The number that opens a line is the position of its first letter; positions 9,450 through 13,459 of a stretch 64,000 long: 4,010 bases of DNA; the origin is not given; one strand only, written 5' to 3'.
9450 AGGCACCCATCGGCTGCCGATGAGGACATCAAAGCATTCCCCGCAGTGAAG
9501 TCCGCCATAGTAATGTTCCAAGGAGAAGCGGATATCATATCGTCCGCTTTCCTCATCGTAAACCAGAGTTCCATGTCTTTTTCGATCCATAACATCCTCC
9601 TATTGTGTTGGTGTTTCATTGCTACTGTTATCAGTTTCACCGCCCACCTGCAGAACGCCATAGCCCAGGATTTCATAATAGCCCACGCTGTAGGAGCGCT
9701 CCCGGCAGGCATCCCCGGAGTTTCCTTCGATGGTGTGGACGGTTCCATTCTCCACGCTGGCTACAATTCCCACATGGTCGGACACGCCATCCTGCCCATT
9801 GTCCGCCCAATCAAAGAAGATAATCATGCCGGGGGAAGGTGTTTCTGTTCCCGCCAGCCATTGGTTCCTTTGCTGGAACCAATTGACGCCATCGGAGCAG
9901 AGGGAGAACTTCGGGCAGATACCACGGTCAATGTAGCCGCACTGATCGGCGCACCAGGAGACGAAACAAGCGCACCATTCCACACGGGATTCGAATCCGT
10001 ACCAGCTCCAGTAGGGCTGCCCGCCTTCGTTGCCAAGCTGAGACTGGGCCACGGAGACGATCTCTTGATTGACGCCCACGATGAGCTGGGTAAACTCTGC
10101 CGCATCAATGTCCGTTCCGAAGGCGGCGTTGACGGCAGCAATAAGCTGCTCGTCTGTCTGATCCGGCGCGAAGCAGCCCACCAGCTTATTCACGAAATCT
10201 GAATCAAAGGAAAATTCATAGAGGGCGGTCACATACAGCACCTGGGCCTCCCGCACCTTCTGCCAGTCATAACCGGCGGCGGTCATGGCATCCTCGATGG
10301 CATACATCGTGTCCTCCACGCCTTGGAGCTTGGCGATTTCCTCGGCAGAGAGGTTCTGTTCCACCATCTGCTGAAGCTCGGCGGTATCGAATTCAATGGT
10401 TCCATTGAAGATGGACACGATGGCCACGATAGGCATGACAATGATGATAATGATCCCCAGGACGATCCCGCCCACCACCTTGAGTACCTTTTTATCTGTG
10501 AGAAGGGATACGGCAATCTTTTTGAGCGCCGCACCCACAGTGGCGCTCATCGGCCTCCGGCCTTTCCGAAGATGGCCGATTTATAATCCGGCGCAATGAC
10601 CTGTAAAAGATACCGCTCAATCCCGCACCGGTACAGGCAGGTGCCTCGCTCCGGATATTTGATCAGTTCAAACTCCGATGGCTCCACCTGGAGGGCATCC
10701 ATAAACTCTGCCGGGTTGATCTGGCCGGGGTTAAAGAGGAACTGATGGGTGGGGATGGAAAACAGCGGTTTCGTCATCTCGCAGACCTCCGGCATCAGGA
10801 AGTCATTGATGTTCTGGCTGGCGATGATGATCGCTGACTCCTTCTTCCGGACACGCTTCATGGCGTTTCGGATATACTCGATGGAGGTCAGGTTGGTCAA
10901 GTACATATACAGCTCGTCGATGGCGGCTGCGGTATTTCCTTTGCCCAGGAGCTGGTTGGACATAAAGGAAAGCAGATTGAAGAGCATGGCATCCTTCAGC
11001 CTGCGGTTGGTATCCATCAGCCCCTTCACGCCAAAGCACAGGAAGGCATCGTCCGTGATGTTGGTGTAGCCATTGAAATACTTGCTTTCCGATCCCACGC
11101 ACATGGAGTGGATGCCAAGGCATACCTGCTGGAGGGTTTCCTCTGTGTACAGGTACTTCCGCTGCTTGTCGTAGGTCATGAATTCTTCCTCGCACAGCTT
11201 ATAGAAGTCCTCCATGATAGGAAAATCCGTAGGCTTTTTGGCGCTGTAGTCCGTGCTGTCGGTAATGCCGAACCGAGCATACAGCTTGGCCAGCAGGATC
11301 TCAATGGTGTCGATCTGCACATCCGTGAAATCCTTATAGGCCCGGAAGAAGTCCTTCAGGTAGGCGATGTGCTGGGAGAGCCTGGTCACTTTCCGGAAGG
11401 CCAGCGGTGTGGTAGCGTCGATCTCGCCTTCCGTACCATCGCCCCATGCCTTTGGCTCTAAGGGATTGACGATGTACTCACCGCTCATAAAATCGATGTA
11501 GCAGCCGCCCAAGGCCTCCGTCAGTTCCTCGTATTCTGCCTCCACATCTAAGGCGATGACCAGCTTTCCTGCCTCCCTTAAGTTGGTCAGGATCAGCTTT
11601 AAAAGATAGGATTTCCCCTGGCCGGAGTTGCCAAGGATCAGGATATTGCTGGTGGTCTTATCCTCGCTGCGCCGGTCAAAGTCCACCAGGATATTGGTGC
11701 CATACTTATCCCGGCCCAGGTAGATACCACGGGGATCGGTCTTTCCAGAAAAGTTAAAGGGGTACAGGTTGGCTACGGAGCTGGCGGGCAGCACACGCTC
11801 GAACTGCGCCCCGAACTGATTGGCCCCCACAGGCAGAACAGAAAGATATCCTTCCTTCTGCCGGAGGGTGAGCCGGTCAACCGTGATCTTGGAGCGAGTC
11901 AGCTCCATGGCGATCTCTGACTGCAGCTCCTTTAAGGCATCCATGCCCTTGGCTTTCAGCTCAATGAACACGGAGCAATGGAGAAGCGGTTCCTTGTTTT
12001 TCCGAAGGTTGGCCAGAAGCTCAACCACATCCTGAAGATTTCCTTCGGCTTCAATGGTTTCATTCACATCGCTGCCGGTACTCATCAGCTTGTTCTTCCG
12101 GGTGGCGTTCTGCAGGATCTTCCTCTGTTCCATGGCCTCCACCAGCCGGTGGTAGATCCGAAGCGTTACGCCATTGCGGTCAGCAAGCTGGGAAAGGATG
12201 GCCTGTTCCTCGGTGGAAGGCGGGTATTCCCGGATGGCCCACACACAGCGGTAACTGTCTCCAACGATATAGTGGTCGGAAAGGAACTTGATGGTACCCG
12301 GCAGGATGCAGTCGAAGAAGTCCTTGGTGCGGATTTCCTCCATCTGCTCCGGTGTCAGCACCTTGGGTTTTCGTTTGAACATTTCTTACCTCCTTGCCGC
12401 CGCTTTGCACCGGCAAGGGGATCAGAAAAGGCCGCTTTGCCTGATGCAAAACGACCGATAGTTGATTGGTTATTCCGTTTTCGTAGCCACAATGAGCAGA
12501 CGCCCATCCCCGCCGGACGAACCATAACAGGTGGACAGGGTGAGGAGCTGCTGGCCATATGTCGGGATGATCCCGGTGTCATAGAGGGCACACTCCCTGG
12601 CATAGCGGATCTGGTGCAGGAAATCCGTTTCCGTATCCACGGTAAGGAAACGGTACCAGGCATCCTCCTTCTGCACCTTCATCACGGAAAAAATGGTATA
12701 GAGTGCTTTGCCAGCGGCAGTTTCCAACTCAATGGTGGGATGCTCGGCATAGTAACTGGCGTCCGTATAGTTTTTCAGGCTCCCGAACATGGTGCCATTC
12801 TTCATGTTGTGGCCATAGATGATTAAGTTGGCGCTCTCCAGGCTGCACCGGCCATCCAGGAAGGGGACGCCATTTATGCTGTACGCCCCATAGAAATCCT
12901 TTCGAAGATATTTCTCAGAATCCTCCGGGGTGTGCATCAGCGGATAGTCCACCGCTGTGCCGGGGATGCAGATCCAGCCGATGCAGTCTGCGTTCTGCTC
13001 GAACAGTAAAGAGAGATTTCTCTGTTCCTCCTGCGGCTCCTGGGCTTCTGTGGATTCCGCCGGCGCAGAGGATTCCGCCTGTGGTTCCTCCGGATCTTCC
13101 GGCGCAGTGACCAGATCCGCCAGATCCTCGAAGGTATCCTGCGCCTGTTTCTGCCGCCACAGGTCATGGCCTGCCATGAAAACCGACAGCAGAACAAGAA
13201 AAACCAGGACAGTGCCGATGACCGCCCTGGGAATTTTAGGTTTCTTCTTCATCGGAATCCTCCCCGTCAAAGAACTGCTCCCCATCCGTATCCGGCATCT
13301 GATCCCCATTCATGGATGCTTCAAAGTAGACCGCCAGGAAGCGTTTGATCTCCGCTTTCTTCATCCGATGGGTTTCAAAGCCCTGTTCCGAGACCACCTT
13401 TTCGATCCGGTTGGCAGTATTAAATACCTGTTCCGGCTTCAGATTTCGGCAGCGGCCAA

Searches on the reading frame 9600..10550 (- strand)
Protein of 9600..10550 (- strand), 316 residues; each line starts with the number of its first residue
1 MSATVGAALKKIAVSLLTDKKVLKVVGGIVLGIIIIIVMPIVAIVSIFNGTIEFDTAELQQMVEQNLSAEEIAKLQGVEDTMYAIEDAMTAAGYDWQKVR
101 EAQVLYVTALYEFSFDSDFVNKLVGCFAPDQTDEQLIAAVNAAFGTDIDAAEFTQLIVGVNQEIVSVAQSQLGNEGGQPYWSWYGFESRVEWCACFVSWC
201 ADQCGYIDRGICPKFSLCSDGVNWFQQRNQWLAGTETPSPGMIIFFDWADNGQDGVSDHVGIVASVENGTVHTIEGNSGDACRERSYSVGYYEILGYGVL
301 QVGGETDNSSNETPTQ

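Call 7: search_protein_families(library=pfam, proteins=[window:9600-10550:-], max_evalue=0.01)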
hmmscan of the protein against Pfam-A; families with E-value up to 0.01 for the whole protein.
window:9600-10550:- (316 aa): 2 families
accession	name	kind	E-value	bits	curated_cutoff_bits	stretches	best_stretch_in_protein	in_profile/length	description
PF05257.22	CHAP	-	2.6e-16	60.3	26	1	189-277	5-81/81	CHAP domain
PF08822.17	DUF1804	-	0.0025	18.1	29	1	61-127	14-79/164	Protein of unknown function (DUF1804)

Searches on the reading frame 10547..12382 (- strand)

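Call 7: search_protein_families(library=pfam, proteins=[window:10547-12382:-], max_evalue=0.01)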
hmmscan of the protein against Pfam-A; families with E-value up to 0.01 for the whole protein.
window:10547-12382:- (611 aa): 11 families
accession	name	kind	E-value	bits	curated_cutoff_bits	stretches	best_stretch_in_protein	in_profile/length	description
PF19044.6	P-loop_TraG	-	2.6e-13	49.8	25.8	2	219-304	1-89/413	TraG P-loop domain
PF12846.13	AAA_10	-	6.8e-08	32.4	27.5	1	242-292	19-69/362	AAA-like domain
PF01935.23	DUF87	-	2.3e-06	28.3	23.2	1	246-289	25-69/220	Helicase HerA, central domain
PF13191.12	AAA_16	-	4.1e-05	24.6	32.6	1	223-341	4-122/167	AAA ATPase domain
PF10412.15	TrwB_AAD_bind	-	0.0007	19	20.5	1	242-286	13-57/387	Type IV secretion-system coupling protein DNA-binding domain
PF00005.33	ABC_tran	-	0.0011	20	25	1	246-276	13-44/137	ABC transporter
PF05673.19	DUF815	-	0.0041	16.7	23.8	0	229-278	38-87/249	Protein of unknown function (DUF815)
PF22597.2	DYN_lid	-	0.0047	17.7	27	0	390-431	23-63/93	Dynein heavy chain, ATPase lid domain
PF00158.32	Sigma54_activat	-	0.0064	16.6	20.2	0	242-290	20-68/168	Sigma-54 interaction domain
PF25199.1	nSTAND_NTPase5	-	0.0069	16.7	34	0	234-284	31-82/145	Novel STAND NTPase 5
PF01580.24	FtsK_SpoIIIE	-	0.0095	15.8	24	0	224-268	24-63/221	FtsK/SpoIIIE family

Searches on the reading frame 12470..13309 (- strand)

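Call 7: search_protein_families(library=pfam, proteins=[window:12470-13309:-], max_evalue=0.01)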
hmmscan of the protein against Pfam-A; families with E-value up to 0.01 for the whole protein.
window:12470-13309:- (279 aa): 1 family
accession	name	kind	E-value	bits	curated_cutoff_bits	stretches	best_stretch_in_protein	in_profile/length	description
PF04203.18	Sortase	-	1.7e-14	54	26.6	1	114-277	2-124/125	Sortase domain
